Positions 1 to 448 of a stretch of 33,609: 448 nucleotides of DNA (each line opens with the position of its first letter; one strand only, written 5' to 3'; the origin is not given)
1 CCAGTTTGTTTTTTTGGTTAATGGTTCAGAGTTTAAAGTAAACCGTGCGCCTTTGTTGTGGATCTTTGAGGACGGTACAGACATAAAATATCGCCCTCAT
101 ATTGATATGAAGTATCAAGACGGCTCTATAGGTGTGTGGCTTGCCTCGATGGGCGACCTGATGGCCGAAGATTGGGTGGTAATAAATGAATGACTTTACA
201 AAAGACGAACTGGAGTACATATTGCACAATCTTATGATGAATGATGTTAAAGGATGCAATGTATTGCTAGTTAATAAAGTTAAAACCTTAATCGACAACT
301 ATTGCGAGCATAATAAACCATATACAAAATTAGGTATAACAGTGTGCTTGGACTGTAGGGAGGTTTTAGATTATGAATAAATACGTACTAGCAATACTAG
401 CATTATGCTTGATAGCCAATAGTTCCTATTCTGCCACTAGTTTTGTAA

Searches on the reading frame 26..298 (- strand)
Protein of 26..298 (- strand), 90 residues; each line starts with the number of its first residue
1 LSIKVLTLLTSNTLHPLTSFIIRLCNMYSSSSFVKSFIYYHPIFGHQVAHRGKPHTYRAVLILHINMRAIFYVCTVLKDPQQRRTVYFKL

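Call 17: search_protein_families(library=phrogs, proteins=[window:26-298:-], max_evalue=0.01)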
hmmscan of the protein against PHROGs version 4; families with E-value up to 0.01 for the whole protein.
window:26-298:- (90 aa): 0 families

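Call 38: search_protein_families(library=pfam, proteins=[window:26-298:-], max_evalue=0.01)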
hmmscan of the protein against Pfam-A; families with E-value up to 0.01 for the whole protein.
window:26-298:- (90 aa): 0 families

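Call 84: search_protein_families(library=ncbifam, proteins=[window:26-298:-], max_evalue=0.01)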
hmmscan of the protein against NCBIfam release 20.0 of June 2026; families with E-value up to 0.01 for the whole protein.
window:26-298:- (90 aa): 0 families
